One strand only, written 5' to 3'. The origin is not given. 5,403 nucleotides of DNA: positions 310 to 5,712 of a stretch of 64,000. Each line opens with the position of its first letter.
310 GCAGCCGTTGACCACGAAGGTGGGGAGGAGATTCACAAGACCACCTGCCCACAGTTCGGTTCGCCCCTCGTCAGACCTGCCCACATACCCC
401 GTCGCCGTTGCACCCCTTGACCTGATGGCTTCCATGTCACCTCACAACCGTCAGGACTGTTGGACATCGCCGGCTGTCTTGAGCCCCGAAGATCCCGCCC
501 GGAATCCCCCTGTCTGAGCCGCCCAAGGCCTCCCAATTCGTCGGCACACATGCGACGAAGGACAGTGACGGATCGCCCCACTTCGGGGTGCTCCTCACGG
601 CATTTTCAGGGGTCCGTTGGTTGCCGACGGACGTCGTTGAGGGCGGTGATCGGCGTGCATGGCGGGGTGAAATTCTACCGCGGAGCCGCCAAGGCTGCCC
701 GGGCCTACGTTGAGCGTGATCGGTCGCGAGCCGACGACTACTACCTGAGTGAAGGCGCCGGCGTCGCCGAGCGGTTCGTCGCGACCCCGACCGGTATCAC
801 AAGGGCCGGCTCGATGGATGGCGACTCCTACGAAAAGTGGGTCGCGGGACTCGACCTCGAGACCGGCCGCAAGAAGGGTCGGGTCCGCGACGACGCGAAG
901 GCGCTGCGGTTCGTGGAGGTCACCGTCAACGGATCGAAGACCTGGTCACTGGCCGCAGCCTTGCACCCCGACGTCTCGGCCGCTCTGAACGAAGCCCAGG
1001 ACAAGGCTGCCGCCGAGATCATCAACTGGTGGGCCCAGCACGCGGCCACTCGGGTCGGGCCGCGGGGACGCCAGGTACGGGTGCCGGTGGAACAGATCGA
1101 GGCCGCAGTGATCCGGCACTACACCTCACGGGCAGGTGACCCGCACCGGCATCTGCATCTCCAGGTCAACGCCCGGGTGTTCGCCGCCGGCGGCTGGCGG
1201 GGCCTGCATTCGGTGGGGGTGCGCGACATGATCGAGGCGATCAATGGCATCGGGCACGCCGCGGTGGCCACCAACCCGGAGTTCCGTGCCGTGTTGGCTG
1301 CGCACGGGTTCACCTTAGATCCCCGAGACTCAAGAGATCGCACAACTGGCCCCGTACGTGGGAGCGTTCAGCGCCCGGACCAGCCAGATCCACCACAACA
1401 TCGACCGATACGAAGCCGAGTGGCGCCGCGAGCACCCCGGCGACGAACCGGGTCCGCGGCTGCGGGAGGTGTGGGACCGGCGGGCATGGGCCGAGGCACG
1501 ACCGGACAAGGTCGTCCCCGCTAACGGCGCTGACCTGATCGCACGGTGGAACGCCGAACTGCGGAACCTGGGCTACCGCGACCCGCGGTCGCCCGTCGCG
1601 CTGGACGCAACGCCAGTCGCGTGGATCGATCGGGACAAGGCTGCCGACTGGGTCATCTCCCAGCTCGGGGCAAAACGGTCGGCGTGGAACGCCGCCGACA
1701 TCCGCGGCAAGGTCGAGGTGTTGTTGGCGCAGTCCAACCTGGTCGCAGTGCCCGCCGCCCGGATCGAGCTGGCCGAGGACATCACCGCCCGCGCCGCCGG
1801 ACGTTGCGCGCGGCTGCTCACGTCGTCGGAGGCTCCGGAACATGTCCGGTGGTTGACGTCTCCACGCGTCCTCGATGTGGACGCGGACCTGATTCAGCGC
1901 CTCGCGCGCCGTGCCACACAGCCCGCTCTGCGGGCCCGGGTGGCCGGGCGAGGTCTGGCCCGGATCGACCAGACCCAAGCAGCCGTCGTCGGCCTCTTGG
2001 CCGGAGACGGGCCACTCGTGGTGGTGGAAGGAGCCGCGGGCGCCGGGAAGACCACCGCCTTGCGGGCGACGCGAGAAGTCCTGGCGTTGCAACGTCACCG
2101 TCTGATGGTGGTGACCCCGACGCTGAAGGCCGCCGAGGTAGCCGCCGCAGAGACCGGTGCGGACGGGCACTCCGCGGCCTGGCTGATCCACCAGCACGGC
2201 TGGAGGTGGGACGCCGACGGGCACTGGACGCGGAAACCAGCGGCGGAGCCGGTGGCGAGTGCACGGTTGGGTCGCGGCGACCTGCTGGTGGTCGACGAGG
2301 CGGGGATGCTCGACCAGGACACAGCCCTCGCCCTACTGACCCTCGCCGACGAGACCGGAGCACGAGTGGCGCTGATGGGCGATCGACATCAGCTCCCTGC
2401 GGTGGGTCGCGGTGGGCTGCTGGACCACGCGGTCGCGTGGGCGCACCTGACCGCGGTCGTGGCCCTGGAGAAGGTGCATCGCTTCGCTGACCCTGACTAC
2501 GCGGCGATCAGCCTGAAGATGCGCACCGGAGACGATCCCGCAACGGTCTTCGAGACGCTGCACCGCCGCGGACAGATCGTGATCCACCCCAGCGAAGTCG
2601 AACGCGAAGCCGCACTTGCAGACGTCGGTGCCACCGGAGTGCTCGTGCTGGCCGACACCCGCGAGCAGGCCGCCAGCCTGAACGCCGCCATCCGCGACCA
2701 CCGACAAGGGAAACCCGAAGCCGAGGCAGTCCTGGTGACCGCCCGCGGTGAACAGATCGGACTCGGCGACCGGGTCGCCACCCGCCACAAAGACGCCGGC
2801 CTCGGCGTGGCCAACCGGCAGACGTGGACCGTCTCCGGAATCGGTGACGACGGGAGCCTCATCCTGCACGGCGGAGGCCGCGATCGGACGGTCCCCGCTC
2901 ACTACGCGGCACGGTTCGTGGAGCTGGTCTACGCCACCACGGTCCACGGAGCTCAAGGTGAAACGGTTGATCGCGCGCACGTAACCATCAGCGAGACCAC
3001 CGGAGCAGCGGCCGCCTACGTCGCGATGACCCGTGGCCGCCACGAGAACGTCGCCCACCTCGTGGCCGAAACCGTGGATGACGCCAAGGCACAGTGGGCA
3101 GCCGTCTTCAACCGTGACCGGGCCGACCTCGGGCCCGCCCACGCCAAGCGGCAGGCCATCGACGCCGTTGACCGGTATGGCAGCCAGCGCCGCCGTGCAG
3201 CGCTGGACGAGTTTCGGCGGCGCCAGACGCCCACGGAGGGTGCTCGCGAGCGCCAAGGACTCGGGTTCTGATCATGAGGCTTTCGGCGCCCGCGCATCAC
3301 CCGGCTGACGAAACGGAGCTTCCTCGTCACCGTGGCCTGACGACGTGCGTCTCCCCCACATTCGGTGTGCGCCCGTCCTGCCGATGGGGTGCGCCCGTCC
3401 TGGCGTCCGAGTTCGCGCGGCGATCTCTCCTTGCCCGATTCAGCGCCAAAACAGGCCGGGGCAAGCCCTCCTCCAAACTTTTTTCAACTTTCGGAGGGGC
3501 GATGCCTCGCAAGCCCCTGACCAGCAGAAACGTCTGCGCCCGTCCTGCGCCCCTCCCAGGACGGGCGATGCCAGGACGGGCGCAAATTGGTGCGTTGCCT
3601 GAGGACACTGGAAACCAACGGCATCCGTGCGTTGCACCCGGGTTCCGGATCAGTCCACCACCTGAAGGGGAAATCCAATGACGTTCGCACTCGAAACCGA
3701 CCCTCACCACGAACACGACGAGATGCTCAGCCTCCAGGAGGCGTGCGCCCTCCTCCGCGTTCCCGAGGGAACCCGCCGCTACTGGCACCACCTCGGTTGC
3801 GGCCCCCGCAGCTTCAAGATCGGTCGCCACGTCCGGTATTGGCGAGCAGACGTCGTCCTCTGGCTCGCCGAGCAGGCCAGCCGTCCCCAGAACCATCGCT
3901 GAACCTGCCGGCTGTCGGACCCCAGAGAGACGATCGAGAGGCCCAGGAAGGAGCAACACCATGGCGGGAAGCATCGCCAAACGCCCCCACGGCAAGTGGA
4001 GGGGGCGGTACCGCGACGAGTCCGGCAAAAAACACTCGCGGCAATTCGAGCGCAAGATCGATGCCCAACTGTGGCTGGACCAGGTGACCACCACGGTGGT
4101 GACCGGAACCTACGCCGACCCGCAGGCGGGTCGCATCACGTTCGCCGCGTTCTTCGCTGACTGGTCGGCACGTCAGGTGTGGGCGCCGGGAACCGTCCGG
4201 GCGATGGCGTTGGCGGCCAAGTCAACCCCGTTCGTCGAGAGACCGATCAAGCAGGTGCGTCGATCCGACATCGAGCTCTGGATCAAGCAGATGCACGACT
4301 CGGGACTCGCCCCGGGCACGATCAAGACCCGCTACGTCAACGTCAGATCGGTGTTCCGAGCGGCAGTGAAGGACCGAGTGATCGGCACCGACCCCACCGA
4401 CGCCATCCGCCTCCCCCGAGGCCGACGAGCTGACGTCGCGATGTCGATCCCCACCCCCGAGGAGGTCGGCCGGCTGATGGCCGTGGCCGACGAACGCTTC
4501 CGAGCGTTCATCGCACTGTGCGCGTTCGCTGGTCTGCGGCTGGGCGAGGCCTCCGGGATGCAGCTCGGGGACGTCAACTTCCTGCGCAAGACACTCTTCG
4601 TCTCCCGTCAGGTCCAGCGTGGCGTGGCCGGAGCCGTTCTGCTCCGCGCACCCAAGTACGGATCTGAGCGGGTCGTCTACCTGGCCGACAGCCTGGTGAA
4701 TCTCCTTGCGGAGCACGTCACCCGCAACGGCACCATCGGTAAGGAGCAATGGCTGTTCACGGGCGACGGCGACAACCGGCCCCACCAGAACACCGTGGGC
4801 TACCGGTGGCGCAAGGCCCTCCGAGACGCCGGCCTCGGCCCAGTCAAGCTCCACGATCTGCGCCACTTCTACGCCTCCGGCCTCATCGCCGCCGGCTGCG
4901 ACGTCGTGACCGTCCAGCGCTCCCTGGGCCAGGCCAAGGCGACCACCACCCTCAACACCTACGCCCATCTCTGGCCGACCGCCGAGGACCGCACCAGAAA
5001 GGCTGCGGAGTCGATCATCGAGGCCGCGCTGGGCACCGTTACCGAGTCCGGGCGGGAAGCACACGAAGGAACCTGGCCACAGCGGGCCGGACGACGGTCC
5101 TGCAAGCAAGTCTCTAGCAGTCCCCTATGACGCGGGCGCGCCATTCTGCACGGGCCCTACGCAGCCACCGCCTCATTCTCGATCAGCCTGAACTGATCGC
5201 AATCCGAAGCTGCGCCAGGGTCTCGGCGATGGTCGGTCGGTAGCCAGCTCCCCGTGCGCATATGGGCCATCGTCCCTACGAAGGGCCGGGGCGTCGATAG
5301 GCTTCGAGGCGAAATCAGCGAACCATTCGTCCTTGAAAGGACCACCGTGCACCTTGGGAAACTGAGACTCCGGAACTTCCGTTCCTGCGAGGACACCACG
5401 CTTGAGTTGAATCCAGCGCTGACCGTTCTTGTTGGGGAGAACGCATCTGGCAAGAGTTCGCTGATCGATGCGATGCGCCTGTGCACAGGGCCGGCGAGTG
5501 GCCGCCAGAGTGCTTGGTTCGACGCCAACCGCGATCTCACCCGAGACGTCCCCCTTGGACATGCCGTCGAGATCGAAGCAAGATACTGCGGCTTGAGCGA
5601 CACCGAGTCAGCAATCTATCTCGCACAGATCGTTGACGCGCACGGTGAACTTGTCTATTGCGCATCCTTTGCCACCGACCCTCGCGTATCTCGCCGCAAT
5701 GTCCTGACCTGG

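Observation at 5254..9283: Gabija-like (class 2 OLD nuclease + UvrD helicase) defence operon directly downstream of an ICE integrase, with atypical inserts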

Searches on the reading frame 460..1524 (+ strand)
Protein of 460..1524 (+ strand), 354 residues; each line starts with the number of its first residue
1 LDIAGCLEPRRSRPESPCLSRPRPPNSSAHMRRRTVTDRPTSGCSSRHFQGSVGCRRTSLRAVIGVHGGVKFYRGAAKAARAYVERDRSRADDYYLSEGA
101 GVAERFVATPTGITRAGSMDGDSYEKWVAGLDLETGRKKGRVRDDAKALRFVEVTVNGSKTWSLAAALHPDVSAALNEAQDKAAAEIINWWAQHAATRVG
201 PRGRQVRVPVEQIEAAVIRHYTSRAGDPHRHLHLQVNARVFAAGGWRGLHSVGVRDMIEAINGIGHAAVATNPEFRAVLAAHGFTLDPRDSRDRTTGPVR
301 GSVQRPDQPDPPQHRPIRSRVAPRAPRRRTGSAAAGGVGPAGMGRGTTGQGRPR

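Call 15: search_protein_families(library=pfam, proteins=[window:460-1524:+], max_evalue=0.001)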
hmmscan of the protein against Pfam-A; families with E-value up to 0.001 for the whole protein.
window:460-1524:+ (354 aa): 1 family
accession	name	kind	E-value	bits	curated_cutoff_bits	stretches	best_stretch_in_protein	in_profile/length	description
PF08751.17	TrwC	-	9.4e-40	137.4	25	1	77-289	1-211/286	TrwC relaxase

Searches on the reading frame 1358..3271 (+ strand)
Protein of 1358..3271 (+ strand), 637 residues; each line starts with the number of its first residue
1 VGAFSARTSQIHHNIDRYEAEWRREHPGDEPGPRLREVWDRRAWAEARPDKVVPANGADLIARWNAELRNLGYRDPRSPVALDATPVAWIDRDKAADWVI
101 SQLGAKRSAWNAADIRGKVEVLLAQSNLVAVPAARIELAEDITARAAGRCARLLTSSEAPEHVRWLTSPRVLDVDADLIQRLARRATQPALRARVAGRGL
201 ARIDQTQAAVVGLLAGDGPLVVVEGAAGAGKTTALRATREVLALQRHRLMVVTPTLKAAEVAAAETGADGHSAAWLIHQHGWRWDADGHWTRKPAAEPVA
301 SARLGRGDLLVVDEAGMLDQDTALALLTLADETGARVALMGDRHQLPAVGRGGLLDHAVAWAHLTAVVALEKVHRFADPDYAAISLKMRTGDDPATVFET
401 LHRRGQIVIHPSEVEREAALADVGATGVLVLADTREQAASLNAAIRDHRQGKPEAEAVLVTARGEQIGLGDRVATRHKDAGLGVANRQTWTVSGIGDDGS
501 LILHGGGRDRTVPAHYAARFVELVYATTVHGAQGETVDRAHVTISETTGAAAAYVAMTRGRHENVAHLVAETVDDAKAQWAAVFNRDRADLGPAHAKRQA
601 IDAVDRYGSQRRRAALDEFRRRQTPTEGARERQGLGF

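Call 15: search_protein_families(library=pfam, proteins=[window:1358-3271:+], max_evalue=0.001)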
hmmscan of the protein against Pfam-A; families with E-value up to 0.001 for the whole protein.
window:1358-3271:+ (637 aa): 7 families
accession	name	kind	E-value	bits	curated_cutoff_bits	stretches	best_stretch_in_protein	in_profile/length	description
PF13604.12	AAA_30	-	1.1e-41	143.1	27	1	204-408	3-187/191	AAA domain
PF13245.12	AAA_19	-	7.1e-16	59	25.1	1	218-351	11-134/134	AAA domain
PF01443.25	Viral_helicase1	-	7.6e-11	42.7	21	1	222-357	2-110/228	Viral superfamily 1 RNA helicase core domain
PF08751.17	TrwC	-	1.7e-05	25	25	1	1-70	227-285/286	TrwC relaxase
PF13401.12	AAA_22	-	4.7e-05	24.1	27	1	220-343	7-124/130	AAA domain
PF13086.12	AAA_11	-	0.0006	20.1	27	0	307-349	214-253/257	AAA domain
PF25199.1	nSTAND_NTPase5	-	0.00074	19.8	34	0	215-243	38-66/145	Novel STAND NTPase 5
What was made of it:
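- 460..3271 (+): TrwC-type relaxase-helicase, split over two reading frames. The TrwC profile is split between ORF 460-1524 and ORF 1358-3271, and the second ORF also carries AAA_30 (call 15).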

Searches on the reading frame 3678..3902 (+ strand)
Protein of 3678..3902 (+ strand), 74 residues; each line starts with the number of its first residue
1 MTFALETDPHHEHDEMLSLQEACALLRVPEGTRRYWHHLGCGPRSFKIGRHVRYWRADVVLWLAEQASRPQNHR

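Call 15: search_protein_families(library=pfam, proteins=[window:3678-3902:+], max_evalue=0.001)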
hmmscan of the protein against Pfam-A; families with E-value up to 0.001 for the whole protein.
window:3678-3902:+ (74 aa): 1 family
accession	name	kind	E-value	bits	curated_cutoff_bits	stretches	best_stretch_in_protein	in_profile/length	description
PF12728.13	HTH_17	-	3e-06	27.8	27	1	16-66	1-50/51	Helix-turn-helix domain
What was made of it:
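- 3678..3902 (+): Excisionase-type HTH_17 gene. PF12728, E 3e-6 (call 15).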

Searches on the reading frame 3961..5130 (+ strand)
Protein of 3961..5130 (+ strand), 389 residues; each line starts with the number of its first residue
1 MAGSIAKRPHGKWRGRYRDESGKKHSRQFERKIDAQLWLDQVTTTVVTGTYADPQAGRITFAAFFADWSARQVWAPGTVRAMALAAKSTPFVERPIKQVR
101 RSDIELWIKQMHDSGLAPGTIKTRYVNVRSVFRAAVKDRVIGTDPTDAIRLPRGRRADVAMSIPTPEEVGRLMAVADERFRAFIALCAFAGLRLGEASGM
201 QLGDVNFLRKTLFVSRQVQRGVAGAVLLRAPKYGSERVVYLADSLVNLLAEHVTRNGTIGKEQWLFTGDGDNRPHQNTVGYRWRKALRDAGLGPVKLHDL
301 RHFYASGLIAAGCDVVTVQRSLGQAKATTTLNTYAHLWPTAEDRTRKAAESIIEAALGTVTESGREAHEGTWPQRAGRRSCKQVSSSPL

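Call 15: search_protein_families(library=pfam, proteins=[window:3961-5130:+], max_evalue=0.001)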
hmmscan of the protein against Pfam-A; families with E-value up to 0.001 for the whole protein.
window:3961-5130:+ (389 aa): 1 family
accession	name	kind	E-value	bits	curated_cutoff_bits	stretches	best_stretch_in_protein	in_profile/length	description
PF00589.27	Phage_integrase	-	5.3e-22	78.8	27.1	1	165-337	4-168/172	Phage integrase family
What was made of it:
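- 3961..5130 (+): Tyrosine integrase of the element. PF00589, E 5.3e-22 (call 15).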

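Call 56: find_related_loci(query=window:3961-5130:+, collection=metagenome_contigs, flank=10000)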
Query window:3961-5130:+ (389 aa) in metagenome_contigs; peptide patterns used: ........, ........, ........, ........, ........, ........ (x = any residue, [..] = any of these).
168 stretches matched a pattern; 19 encode a relative of the query (tblastn E <= 1e-3); 19 distinct loci.
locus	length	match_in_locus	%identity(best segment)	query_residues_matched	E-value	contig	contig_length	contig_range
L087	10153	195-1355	77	1-385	0e+0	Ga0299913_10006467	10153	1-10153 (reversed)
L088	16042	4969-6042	80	1-358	0e+0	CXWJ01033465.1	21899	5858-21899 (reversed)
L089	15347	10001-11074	81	1-358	0e+0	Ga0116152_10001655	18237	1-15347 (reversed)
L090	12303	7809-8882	80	1-358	0e+0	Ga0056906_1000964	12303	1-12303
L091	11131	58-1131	79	1-358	0e+0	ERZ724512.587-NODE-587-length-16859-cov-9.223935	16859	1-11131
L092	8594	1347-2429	79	1-361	0e+0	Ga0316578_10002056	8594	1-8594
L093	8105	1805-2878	79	1-358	0e+0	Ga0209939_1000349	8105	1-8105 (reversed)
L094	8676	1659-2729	80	1-357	0e+0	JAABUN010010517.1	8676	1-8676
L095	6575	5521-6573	81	1-351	0e+0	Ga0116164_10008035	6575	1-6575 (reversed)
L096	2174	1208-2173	79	1-322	0e+0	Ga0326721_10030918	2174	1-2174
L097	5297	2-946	81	44-358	8e-177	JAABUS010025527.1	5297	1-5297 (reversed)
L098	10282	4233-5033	78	95-361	1e-137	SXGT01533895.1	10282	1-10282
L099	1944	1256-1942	81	11-239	4e-131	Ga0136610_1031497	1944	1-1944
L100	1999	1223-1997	81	1-258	4e-127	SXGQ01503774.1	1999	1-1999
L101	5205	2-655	80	141-358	2e-116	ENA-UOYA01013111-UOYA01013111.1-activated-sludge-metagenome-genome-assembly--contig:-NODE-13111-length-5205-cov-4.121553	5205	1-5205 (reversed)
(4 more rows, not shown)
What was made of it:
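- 3961..5130 (+): 19 metagenome loci hold integrases 77-81% identical (call 56).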

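Call 59: search_protein_families(library=padloc, proteins=[L089:11157-15095:-, L090:9079-11124:-, L091:1411-2478:+, L091:2660-6625:+, L091:6622-7743:+, L091:7786-8835:-, L093:3141-5378:+, L093:5378-6385:+, L093:6382-7227:+, L094:3192-7232:+], max_evalue=0.00001)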
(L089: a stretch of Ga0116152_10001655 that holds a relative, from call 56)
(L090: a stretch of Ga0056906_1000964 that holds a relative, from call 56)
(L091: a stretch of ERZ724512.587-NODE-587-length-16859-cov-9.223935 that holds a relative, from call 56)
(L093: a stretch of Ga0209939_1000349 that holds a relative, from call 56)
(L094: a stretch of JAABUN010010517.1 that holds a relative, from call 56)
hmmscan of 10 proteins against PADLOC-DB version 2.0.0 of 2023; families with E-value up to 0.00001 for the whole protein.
L089:11157-15095:- (1312 aa): 0 families

L090:9079-11124:- (681 aa): 3 families
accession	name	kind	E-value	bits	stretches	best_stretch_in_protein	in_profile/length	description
PDLC04597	PDC-M36A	-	6.7e-18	62.7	1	526-657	298-429/457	-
PDLC04598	PDC-M36A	-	9.9e-14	49.5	1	525-657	170-302/330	-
PDLC04561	PDC-M28C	-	3.7e-06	24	0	184-281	158-254/480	-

L091:1411-2478:+ (355 aa): 0 families

L091:2660-6625:+ (1321 aa): 0 families

L091:6622-7743:+ (373 aa): 0 families

L091:7786-8835:- (349 aa): 0 families

L093:3141-5378:+ (745 aa): 0 families

L093:5378-6385:+ (335 aa): 3 families
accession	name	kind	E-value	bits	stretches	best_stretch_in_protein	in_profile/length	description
PDLC04135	mad3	-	1.2e-26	92.2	2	132-221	249-345/374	mads_3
PDLC04140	mad8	-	7.6e-13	46.6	1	17-241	4-251/314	mads_8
PDLC02980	AriA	-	1.4e-09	36.4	1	145-202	238-298/304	-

L093:6382-7227:+ (281 aa): 0 families

L094:3192-7232:+ (1346 aa): 1 family
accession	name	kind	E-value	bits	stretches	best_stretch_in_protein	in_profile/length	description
PDLC02220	Tmn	-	2.3e-41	139.7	3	259-328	257-324/1273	-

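Call 60: search_protein_families(library=pfam, proteins=[L089:11157-15095:-, L090:9079-11124:-, L091:1411-2478:+, L091:2660-6625:+, L091:6622-7743:+, L091:7786-8835:-, L093:3141-5378:+, L093:5378-6385:+, L093:6382-7227:+, L094:3192-7232:+], max_evalue=0.00001)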
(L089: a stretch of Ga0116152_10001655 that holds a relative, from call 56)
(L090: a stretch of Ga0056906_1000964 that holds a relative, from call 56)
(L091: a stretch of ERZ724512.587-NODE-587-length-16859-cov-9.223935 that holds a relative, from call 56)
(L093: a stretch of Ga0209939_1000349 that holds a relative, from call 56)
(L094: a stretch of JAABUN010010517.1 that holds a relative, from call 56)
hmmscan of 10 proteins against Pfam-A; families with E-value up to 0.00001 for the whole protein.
L089:11157-15095:- (1312 aa): 0 families

L090:9079-11124:- (681 aa): 0 families

L091:1411-2478:+ (355 aa): 1 family
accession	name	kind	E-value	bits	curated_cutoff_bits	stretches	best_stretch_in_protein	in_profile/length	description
PF13191.12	AAA_16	-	5.1e-06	27.5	32.6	0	274-324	9-60/167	AAA ATPase domain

L091:2660-6625:+ (1321 aa): 0 families

L091:6622-7743:+ (373 aa): 0 families

L091:7786-8835:- (349 aa): 0 families

L093:3141-5378:+ (745 aa): 1 family
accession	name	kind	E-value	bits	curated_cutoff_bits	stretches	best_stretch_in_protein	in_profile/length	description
PF03176.21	MMPL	-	1.3e-75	254.8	20.5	2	50-374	7-327/333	MMPL family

L093:5378-6385:+ (335 aa): 3 families
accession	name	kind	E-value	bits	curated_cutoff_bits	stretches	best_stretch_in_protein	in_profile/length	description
PF00005.33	ABC_tran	-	4.7e-29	102.2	25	1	30-173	2-137/137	ABC transporter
PF13732.12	DrrA1-3_C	-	1.8e-11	45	27.4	1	226-314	1-80/81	ATP-binding protein DrrA1-3-like, C-terminal domain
PF13304.12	AAA_21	-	5.7e-09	36.9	27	0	145-202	238-298/304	AAA domain, putative AbiEii toxin, Type IV TA system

L093:6382-7227:+ (281 aa): 2 families
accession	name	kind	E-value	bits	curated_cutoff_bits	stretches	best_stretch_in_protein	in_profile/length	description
PF01061.29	ABC2_membrane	-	1e-19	71.4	26.9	1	35-243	4-210/211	ABC-2 type transporter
PF12698.13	ABC2_membrane_3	-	9.7e-13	48.4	31.6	1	84-272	160-347/347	ABC-2 family transporter protein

L094:3192-7232:+ (1346 aa): 1 family
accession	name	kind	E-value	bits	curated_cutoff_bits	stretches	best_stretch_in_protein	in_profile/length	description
PF20693.3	YobI-ATPase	-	9e-97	325.3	27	1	82-485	1-362/363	YobI-like P-loop NTPase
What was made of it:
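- Closest known: Variable cargo or defence hotspots of mobile elements. Same: The cargo includes defence systems: Gabija here, a Tmn/YobI-like NTPase in L094 and a PDC-M36A-like protein in L090 (calls 59, 60).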

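Call 61: search_protein_families(library=padloc, proteins=[L097:1159-2325:-, L097:2322-5084:-, L098:5437-7734:+, L098:7771-8841:+, L087:2932-4155:+, L087:3867-5552:-, L088:6332-7111:-, L088:7269-9032:+, L092:3693-5234:-, L101:2938-4935:+], max_evalue=0.00001)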
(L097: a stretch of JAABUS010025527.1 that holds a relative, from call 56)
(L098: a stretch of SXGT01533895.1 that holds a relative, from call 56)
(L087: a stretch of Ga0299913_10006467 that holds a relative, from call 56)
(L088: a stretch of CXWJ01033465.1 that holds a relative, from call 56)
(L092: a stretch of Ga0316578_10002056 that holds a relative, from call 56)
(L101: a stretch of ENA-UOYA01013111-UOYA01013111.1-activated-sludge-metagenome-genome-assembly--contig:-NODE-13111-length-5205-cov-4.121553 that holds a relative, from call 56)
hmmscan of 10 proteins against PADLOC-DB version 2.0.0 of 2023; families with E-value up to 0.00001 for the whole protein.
L097:1159-2325:- (388 aa): 0 families

L097:2322-5084:- (920 aa): 0 families

L098:5437-7734:+ (765 aa): 0 families

L098:7771-8841:+ (356 aa): 0 families

L087:2932-4155:+ (407 aa): 0 families

L087:3867-5552:- (561 aa): 0 families

L088:6332-7111:- (259 aa): 0 families

L088:7269-9032:+ (587 aa): 0 families

L092:3693-5234:- (513 aa): 0 families

L101:2938-4935:+ (665 aa): 0 families

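Call 62: search_protein_families(library=pfam, proteins=[L097:1159-2325:-, L097:2322-5084:-, L098:5437-7734:+, L098:7771-8841:+, L087:2932-4155:+, L087:3867-5552:-, L088:6332-7111:-, L088:7269-9032:+, L092:3693-5234:-, L101:2938-4935:+], max_evalue=0.00001)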
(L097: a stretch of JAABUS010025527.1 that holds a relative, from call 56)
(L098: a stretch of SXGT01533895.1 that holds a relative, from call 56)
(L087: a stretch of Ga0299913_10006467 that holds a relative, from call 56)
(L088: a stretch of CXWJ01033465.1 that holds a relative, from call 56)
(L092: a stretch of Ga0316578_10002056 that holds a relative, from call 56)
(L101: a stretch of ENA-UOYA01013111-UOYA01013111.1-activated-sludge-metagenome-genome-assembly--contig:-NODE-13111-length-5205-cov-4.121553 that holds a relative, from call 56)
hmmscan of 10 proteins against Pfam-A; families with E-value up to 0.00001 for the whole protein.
L097:1159-2325:- (388 aa): 0 families

L097:2322-5084:- (920 aa): 0 families

L098:5437-7734:+ (765 aa): 2 families
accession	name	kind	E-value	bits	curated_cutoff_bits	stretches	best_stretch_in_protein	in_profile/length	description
PF07859.19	Abhydrolase_3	-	2.3e-45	155.4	25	1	531-738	1-208/210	alpha/beta hydrolase fold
PF20434.5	BD-FAE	-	4.4e-11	43.2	26.8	1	519-625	4-113/215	BD-FAE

L098:7771-8841:+ (356 aa): 1 family
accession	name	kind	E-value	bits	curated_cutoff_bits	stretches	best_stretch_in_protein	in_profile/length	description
PF13556.12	HTH_30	-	8.8e-07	29.1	27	1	275-329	3-58/59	PucR C-terminal helix-turn-helix domain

L087:2932-4155:+ (407 aa): 0 families

L087:3867-5552:- (561 aa): 1 family
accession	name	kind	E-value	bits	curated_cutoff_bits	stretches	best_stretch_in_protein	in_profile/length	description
PF02653.21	BPD_transp_2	-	2.7e-29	102.6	26.8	1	281-549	3-268/269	Branched-chain amino acid transport system / permease component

L088:6332-7111:- (259 aa): 2 families
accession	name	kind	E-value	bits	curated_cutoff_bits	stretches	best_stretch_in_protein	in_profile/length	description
PF07729.17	FCD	-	3.7e-22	79.5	24.3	1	124-249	1-124/125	FCD domain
PF00392.27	GntR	-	1.6e-16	60.1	27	1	33-93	2-62/64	Bacterial regulatory proteins, gntR family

L088:7269-9032:+ (587 aa): 1 family
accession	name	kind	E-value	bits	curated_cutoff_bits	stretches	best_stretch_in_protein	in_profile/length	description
PF02652.20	Lactate_perm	-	1.1e-135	453.8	27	1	34-577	1-521/522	L-lactate permease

L092:3693-5234:- (513 aa): 1 family
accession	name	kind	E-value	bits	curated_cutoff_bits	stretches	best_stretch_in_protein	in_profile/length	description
PF14333.11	DUF4389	-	5.8e-19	68.2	25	2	26-97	5-74/76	Domain of unknown function (DUF4389)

L101:2938-4935:+ (665 aa): 2 families
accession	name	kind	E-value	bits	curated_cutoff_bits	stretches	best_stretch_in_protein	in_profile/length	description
PF07730.19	HisKA_3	-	6.3e-09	36.7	24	1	485-547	1-66/68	Histidine kinase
PF02518.31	HATPase_c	-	8.7e-08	33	26.4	1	585-662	5-104/111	Histidine kinase-, DNA gyrase B-, and HSP90-like ATPase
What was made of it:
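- Closest known: Variable cargo or defence hotspots of mobile elements. Different: Several relatives carry non-defence cargo, such as MMPL/ABC transporters or a hydrolase with a PucR regulator (calls 60, 62).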

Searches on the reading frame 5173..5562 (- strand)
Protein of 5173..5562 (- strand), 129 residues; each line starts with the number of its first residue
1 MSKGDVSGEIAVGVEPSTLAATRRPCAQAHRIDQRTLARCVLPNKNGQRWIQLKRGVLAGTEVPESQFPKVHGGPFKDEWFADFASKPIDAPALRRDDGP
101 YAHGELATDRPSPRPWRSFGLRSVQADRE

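Call 27: search_protein_families(library=pfam, proteins=[window:5173-5562:-], max_evalue=1)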
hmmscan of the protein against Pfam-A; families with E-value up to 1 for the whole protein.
window:5173-5562:- (129 aa): 0 families
